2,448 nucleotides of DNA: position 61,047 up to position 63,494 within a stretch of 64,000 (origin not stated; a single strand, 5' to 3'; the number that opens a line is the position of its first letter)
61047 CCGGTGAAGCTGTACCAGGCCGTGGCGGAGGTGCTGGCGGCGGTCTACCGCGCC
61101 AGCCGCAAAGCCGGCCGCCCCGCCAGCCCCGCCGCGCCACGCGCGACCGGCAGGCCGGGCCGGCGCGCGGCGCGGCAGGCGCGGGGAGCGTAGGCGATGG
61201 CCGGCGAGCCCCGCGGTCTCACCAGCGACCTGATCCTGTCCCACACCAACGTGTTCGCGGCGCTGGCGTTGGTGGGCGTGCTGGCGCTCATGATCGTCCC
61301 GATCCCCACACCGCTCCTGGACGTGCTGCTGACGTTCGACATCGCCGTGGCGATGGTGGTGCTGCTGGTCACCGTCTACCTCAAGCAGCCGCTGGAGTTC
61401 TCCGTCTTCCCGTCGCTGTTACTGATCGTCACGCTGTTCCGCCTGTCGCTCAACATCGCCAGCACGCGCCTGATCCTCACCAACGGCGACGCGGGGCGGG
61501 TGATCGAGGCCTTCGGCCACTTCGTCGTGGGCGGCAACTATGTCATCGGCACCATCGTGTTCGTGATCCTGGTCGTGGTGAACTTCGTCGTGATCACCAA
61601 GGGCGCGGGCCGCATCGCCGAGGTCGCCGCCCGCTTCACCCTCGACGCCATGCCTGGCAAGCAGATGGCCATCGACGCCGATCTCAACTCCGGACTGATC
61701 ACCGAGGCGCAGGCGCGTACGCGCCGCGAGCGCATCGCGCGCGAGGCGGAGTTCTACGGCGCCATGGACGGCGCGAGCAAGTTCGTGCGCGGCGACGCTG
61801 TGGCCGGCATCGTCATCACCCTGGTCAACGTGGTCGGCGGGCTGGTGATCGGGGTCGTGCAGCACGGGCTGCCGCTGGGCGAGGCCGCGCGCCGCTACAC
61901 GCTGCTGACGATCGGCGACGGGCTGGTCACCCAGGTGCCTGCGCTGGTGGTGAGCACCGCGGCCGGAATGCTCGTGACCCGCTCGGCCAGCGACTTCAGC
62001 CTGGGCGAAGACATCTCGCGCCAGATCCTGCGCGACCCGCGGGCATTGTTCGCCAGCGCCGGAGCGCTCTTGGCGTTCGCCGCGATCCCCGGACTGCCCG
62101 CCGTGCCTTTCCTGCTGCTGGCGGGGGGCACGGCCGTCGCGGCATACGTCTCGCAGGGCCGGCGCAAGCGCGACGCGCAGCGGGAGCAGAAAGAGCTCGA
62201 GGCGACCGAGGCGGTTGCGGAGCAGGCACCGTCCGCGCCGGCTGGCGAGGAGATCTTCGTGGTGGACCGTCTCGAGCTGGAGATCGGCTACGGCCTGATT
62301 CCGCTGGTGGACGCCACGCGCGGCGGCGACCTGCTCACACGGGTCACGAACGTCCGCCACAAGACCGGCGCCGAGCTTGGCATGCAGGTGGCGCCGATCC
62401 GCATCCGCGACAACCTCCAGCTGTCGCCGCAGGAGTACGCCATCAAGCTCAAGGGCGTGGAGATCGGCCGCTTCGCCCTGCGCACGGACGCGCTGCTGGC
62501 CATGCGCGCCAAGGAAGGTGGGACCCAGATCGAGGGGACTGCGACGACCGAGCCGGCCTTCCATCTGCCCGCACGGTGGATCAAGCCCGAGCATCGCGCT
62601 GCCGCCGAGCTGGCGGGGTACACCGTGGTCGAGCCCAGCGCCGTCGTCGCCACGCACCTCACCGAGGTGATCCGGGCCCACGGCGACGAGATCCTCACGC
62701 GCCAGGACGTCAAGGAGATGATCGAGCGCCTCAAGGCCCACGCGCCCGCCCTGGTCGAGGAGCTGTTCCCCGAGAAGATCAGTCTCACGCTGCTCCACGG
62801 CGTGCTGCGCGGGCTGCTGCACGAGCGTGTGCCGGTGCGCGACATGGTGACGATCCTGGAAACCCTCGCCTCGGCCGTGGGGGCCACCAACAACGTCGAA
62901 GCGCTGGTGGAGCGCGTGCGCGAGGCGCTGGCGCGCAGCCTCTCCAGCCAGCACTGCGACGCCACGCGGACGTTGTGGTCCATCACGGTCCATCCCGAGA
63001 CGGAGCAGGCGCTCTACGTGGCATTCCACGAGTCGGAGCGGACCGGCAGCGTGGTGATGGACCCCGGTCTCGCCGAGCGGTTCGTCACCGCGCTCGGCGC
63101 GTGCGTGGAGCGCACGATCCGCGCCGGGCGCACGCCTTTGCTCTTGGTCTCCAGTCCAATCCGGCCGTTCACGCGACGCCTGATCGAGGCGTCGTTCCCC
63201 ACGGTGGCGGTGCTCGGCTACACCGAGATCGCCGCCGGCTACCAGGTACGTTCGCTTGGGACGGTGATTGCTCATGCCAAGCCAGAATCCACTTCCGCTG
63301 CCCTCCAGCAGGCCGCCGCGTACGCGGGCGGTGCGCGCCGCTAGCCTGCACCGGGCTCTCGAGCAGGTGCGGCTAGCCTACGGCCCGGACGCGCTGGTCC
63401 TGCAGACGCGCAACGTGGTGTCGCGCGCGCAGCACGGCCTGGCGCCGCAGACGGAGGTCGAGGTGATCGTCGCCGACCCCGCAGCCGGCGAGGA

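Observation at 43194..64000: Bacillus-like fla/che gene order in a diderm, sigma-54-using, high-GC organism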

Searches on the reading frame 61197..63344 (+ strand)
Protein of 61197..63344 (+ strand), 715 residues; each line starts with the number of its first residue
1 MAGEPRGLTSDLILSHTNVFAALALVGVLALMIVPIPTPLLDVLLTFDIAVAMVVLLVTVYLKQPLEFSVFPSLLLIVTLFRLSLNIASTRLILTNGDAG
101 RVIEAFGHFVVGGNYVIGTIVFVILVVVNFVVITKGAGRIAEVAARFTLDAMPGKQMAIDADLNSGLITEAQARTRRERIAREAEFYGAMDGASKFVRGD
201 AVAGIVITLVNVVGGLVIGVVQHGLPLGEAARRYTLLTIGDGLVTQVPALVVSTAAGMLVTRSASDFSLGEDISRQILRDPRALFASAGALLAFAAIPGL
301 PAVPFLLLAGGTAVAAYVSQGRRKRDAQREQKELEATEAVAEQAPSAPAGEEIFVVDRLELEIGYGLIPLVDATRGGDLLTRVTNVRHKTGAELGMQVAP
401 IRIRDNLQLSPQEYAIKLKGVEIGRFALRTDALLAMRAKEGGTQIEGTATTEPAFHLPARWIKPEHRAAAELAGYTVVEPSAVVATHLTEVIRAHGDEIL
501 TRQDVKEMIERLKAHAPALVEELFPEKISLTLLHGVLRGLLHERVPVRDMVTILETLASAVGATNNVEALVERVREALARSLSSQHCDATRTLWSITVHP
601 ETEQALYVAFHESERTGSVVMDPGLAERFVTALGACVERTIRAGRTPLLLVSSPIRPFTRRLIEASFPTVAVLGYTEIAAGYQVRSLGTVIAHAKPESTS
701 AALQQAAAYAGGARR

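Call 6: search_protein_families(library=pfam, proteins=[window:61197-63344:+], max_evalue=0.01)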
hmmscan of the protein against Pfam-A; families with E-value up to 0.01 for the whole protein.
window:61197-63344:+ (715 aa): 1 family
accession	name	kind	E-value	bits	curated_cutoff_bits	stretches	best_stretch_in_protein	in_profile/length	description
PF00771.25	FHIPEP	-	6e-262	871.4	29.1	1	28-680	1-654/657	FHIPEP family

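Call 9: find_encoding_contigs(protein=window:61197-63344:+, flank=10000, max_places=6)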
Protein window:61197-63344:+ (715 aa): 5 contigs read that carry it; 5 places shown.
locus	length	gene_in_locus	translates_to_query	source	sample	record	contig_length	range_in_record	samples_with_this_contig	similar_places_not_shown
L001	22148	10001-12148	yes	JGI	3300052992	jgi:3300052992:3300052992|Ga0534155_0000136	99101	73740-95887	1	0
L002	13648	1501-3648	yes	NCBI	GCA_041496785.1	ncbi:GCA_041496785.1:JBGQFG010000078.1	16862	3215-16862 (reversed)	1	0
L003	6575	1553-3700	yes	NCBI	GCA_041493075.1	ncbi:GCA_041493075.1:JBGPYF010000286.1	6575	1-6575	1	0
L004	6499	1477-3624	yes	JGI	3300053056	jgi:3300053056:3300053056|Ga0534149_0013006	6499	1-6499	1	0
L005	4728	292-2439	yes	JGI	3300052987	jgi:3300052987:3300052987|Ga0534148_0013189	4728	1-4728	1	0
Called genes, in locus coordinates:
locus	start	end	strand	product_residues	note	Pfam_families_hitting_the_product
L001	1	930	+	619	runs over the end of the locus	PF02120:Flg_hook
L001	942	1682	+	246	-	PF03963:FlgD, PF13860:FlgD_ig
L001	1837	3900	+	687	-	PF00460:Flg_bb_rod, PF22692:LlgE_F_G_D1, PF07559:FlgE_D2, PF06429:Flg_bbr_C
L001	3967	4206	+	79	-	PF06289:FlbD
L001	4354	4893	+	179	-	PF03748:FliL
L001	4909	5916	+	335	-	PF02154:FliM, PF01052:FliMN_C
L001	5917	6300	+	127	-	PF28396:SepQ_C (weak), PF01052:FliMN_C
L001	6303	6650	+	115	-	-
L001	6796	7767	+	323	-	PF00813:FliP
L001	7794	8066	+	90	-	PF01313:Bac_export_3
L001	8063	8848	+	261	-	PF01311:Bac_export_1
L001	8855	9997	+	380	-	PF01312:Bac_export_2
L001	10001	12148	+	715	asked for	PF00771:FHIPEP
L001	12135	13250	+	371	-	PF00448:SRP54 (faint)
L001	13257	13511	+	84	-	-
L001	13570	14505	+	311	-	PF04542:Sigma70_r2, PF04539:Sigma70_r3, PF04545:Sigma70_r4, PF08281:Sigma70_r4_2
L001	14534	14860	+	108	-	-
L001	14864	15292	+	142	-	-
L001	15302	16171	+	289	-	PF08668:HDOD, PF01966:HD (weak)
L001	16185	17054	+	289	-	PF08668:HDOD, PF01966:HD (weak)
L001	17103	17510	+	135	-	PF00072:Response_reg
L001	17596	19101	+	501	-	PF00158:Sigma54_activat, PF14532:Sigma54_activ_2, PF07728:AAA_5 (weak), PF25601:AAA_lid_14, PF02954:HTH_8, PF18024:HTH_50 (weak)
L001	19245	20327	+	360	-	PF03687:UPF0164 (faint)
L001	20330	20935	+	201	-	PF02581:TMP-TENI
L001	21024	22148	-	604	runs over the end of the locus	PF01464:SLT, PF01476:LysM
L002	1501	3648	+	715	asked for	PF00771:FHIPEP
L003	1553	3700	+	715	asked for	PF00771:FHIPEP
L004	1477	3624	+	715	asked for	PF00771:FHIPEP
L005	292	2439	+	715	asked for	PF00771:FHIPEP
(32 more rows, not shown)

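Call 11: search_protein_families(library=ncbifam, proteins=[L001:12135-13250:+, L001:13257-13511:+, L001:13570-14505:+, L001:14534-14860:+, L001:14864-15292:+], max_evalue=1)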
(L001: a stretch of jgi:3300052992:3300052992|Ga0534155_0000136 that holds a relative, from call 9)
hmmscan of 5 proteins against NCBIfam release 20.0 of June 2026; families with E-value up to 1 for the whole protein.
L001:12135-13250:+ (371 aa): 26 families (the best 25 are shown)
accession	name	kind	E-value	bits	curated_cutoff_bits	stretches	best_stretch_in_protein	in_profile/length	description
TIGR03499.1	FlhF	equivalog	1.4e-17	64.7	174.15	1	2-259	7-285/286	flagellar biosynthesis GTPase FlhF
NF041546.1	ParA_partition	equivalog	3.6e-07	29.9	180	1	184-262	10-88/203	ParA family partition ATPase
NF011312.0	PRK14723.1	equivalog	2.5e-05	23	951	1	3-259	8-272/768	flagellar biosynthesis regulator FlhF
TIGR02640.1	gas_vesic_GvpN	equivalog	0.0029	17.2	266.8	1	165-200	12-47/262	gas vesicle protein GvpN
NF011310.0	PRK14721.1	equivalog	0.003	16.9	725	1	157-258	174-277/423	flagellar biosynthesis regulator FlhF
TIGR03743.1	SXT_TraD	subfamily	0.0043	15.5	366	1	170-227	171-227/636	conjugative transfer system coupling protein TraD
NF041258.1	motor_HelR_2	exception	0.0051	15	1100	1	85-141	368-424/713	RNA polymerase recycling motor ATPase HelR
TIGR00750.1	lao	equivalog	0.013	14.6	240.75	1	180-212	40-72/300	methylmalonyl Co-A mutase-associated GTPase MeaB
NF009701.0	PRK13230.1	subfamily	0.022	13.8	350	1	179-217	6-44/291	nitrogenase reductase-like protein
NF010248.0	PRK13695.1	equivalog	0.024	14.3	156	1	181-204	10-33/180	NTPase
NF004629.0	PRK05973.1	equivalog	0.024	13.7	156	1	178-223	67-113/237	DNA helicase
TIGR02012.1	tigrfam_recA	equivalog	0.028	13.7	325.3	1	181-258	62-141/321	recombinase RecA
TIGR04291.1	arsen_driv_ArsA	equivalog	0.031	13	650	1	179-207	325-353/565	arsenical pump-driving ATPase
NF041136.1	MrpORP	equivalog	0.033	13.5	450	1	181-208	13-40/365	iron-sulfur cluster carrier protein MrpORP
TIGR00959.1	ffh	equivalog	0.038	12.8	473.2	1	179-233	104-159/428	signal recognition particle protein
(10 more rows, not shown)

L001:13257-13511:+ (84 aa): 1 family
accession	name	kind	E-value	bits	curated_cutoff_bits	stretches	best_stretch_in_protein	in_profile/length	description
NF058603.1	SCO2097_fam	equivalog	0.12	12.7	110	1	5-74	43-107/129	SCO2097 family morphological protein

L001:13570-14505:+ (311 aa): 104 families (the best 25 are shown)
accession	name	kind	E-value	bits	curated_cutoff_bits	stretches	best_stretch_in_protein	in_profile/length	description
NF004935.0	PRK06288.1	equivalog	9.1e-92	307.5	343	1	5-255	14-264/270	RNA polymerase sigma factor WhiG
TIGR02479.1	FliA_WhiG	subfamily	6.9e-82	274.5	189.6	1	29-253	1-223/224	FliA/WhiG family RNA polymerase sigma factor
NF005413.0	PRK06986.1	subfamily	1e-73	248.1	201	1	23-255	12-238/241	RNA polymerase sigma factor FliA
NF005809.0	PRK07670.1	equivalog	1.7e-68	230.9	326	1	10-255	9-252/255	FliA/WhiG family RNA polymerase sigma factor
NF004572.0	PRK05911.1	equivalog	1.2e-57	195.3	378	1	13-254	12-254/257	RNA polymerase sigma factor sigma-28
NF009091.0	PRK12427.1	equivalog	4.6e-39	134.5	339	1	28-250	19-228/233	FliA/WhiG family RNA polymerase sigma factor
TIGR02937.1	sigma70-ECF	superfamily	2.6e-37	128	42.9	1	24-251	1-163/165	sigma-70 family RNA polymerase sigma factor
TIGR02980.1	SigBFG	subfamily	6.9e-36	124.1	234.35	1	23-253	2-226/227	SigB/SigF/SigG family RNA polymerase sigma factor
NF005644.0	PRK07408.1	subfamily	1.1e-32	113.7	261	1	20-240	23-240/258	RNA polymerase sigma factor SigF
TIGR02997.1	Sig70-cyanoRpoD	subfamily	1.1e-30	107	384.5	1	23-250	73-298/298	RNA polymerase sigma factor, RpoD/SigA family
TIGR02394.1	rpoS_proteo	equivalog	6.7e-29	101.3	378.7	1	23-256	45-277/285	RNA polymerase sigma factor RpoS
TIGR02393.1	RpoD_Cterm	equivalog_domain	4.8e-28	98.4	354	1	26-255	2-230/238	RNA polymerase sigma factor RpoD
NF005514.0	PRK07122.1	subfamily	1.5e-26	93.1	372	1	20-252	36-262/264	RNA polymerase sigma factor SigF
NF004207.0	PRK05657.1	equivalog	1.7e-26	93.4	394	1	22-255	87-319/329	RNA polymerase sigma factor RpoS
NF041931.2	MzaA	equivalog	2.7e-26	92.6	800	1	22-252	473-704/726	MZA anti-phage system associated sigma-70 family RNA polymerase sigma factor MzaA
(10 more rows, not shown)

L001:14534-14860:+ (108 aa): 2 families
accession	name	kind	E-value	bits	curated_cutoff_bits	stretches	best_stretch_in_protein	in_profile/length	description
NF038119.1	PEP_CTERM_MHFG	equivalog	0.27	11.5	100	1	15-91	110-193/260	MHFG family PEP-CTERM protein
NF052531.1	Strep_LiaS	equivalog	0.42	9.8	450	1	15-85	77-148/328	envelope stress sensor histidine kinase LiaS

L001:14864-15292:+ (142 aa): 2 families
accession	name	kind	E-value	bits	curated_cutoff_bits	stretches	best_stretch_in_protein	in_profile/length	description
NF033885.1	conj_TraP_IncI1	equivalog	0.032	14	135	1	9-104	10-105/217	conjugal transfer protein TraP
NF047839.1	PspM_Rv2743c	equivalog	0.18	11.7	80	1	6-139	18-140/220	phage shock envelope stress response protein PspM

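Call 16: search_protein_families(library=pfam, proteins=[L001:12135-13250:+, L001:13257-13511:+, L001:14534-14860:+, L001:14864-15292:+], max_evalue=5)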
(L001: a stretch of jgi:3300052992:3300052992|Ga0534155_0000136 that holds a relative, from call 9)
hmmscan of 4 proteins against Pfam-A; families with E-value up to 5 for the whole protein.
L001:12135-13250:+ (371 aa): 32 families (the best 25 are shown)
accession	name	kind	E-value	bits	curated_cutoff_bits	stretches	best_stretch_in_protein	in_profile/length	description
PF00448.28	SRP54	-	7.9e-06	26.1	22.7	1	179-258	6-91/196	SRP54-type protein, GTPase domain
PF01656.29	CbiA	-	0.00018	21.9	25.4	1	183-213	8-38/125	CobQ/CobB/MinD/ParA nucleotide binding domain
PF13401.12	AAA_22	-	0.0016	19.2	27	1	179-245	10-72/130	AAA domain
PF09140.17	MipZ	-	0.0021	17.9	20.7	1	183-222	10-49/262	ATPase MipZ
PF13479.12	AAA_24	-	0.0022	18.3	27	1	178-258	6-72/195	AAA domain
PF24883.2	NPHP3_N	-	0.0041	17.8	24.8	1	178-229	26-76/164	Nephrocystin 3, N-terminal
PF20720.3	nSTAND3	-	0.0047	17.1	27.2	1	179-205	22-48/155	Novel STAND NTPase 3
PF03266.21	NTPase_1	-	0.0061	16.9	23.9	1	180-203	5-28/168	NTPase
PF03308.22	MeaB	-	0.007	15.8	23.1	1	180-212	39-71/273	Methylmalonyl Co-A mutase-associated GTPase MeaB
PF05729.18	NACHT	-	0.0075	16.6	26.7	1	178-201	4-27/167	NACHT domain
PF03029.23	ATP_bind_1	-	0.0077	16.5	27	1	180-212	2-34/240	Conserved hypothetical ATP binding protein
PF07728.20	AAA_5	-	0.0088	16.5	22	1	179-208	4-31/139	AAA domain (dynein-related subfamily)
PF13191.12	AAA_16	-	0.012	16.6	32.6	1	179-265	29-104/167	AAA ATPase domain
PF13604.12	AAA_30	-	0.019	15.2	27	1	178-216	22-58/191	AAA domain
PF16575.11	CLP1_P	-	0.027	14.7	26.6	1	181-210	1-30/188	mRNA cleavage and polyadenylation factor CLP1 P-loop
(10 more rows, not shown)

L001:13257-13511:+ (84 aa): 1 family
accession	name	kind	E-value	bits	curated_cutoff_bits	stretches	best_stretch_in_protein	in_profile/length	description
PF19616.4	DUF6121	-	0.094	13.1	27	1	5-55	47-96/155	Family of unknown function (DUF6121)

L001:14534-14860:+ (108 aa): 1 family
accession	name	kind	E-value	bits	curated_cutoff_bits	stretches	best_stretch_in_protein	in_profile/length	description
PF07246.16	Phlebovirus_NSM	-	0.31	10.8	27.2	1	16-94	137-217/264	Phlebovirus nonstructural protein NS-M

L001:14864-15292:+ (142 aa): 0 families

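Call 30: list_cluster_members(proteins=[window:61197-63344:+, window:60051-61193:+, window:46034-47035:+, window:53033-55096:+, window:56105-57112:+, window:55163-55402:+])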
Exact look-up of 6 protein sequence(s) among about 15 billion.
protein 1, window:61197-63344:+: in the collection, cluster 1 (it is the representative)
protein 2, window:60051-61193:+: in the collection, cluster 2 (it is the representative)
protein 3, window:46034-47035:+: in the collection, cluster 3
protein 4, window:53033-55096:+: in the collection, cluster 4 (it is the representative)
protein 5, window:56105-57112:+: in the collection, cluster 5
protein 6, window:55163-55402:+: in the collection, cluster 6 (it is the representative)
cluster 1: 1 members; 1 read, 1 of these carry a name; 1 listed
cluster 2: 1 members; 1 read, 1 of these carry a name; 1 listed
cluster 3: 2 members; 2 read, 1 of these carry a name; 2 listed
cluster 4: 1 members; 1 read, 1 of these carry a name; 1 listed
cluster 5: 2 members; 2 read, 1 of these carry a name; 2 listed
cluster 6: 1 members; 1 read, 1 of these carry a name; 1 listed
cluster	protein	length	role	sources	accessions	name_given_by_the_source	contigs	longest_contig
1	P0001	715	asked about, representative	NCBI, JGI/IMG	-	flagellar biosynthesis protein FlhA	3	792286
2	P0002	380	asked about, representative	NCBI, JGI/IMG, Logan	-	flagellar biosynthetic protein FlhB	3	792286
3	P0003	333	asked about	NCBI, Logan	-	-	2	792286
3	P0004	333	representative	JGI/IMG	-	flagellar motor switch protein FliG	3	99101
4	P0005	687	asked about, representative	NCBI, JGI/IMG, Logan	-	flagellar hook protein FlgE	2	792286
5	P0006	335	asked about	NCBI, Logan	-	-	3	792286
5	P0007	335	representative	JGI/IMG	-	flagellar motor switch protein FliM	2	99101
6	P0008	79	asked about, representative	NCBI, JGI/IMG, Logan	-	flagellar protein FlbD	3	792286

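Call 50: find_homologous_proteins(query=window:61197-63344:+, max_evalue=1e-100)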
Query window:61197-63344:+ (715 aa): 7997 proteins with E <= 1e-100 among 8000 candidates; the best 120 are listed.
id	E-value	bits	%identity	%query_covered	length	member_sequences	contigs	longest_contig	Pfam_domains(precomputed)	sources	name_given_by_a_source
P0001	0.0e+0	1512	100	100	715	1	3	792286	PF00771.26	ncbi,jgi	jgi:flagellar biosynthesis protein FlhA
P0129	0.0e+0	1063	70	98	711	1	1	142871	PF00771.26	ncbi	-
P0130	0.0e+0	1037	69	98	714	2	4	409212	PF00771.26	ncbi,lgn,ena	-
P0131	0.0e+0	1036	68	97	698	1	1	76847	PF00771.26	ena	-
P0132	0.0e+0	1033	68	97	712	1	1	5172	PF00771.26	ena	-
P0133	0.0e+0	1028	68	98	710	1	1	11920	PF00771.26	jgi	jgi:flagellar biosynthesis protein FlhA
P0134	0.0e+0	1027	69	96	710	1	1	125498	PF00771.26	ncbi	-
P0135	0.0e+0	1024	69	97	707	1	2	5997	PF00771.26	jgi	jgi:flagellar biosynthesis protein FlhA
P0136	0.0e+0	1023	68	99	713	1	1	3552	PF00771.26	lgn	-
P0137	0.0e+0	1021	67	99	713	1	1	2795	PF00771.26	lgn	-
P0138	0.0e+0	1021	67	99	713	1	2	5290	PF00771.26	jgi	jgi:flagellar biosynthesis protein FlhA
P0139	0.0e+0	1012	68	95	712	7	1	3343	PF00771.26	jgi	jgi:flagellar biosynthesis protein FlhA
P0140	2.7e-298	1009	67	96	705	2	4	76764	PF00771.26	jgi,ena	-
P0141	1.8e-294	996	67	96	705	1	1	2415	PF00771.26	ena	-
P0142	1.1e-261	888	60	96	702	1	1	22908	PF00771.26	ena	-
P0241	2.1e-243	828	56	97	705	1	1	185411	PF00771.26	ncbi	ncbi:MAG: flagellar biosynthesis protein FlhA [Candidatus Krumholzibacteriota bacterium]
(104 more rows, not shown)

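Call 51: find_encoding_contigs(protein=P0129, flank=10000, max_places=1)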
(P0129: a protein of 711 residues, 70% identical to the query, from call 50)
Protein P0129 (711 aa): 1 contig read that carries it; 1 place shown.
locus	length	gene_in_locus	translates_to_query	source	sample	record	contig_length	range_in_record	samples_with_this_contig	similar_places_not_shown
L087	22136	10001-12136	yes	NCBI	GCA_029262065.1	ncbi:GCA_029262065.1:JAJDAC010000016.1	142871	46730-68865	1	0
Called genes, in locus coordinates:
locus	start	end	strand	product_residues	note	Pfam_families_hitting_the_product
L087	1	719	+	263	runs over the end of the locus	PF03963:FlgD, PF13860:FlgD_ig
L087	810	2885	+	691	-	PF00460:Flg_bb_rod (weak), PF22692:LlgE_F_G_D1, PF07559:FlgE_D2, PF06429:Flg_bbr_C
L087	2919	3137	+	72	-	PF06289:FlbD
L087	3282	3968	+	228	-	PF01618:MotA_ExbB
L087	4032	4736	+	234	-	PF13677:MotB_plug, PF00691:OmpA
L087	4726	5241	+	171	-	PF03748:FliL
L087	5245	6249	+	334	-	PF02154:FliM, PF01052:FliMN_C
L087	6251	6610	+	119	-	PF01052:FliMN_C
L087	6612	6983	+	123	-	-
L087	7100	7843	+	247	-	PF00813:FliP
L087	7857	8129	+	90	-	PF01313:Bac_export_3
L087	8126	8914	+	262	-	PF01311:Bac_export_1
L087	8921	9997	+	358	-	PF01312:Bac_export_2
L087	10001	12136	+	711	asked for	PF00771:FHIPEP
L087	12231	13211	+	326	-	PF00448:SRP54 (faint)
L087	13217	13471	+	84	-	-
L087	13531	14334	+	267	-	PF04542:Sigma70_r2, PF04539:Sigma70_r3, PF08281:Sigma70_r4_2, PF04545:Sigma70_r4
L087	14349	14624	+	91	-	-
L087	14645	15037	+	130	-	-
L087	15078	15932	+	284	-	PF08668:HDOD, PF01966:HD (weak)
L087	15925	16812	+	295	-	PF08668:HDOD, PF01966:HD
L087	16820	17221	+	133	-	PF00072:Response_reg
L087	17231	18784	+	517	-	PF00004:AAA (faint), PF00158:Sigma54_activat, PF14532:Sigma54_activ_2, PF07728:AAA_5 (weak), PF25601:AAA_lid_14, PF02954:HTH_8, PF18024:HTH_50 (weak)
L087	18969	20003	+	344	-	PF03687:UPF0164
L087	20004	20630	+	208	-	PF02581:TMP-TENI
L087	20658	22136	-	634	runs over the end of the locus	PF01464:SLT, PF01476:LysM, PF23473:LysM3_LYK4_5 (faint), PF01476:LysM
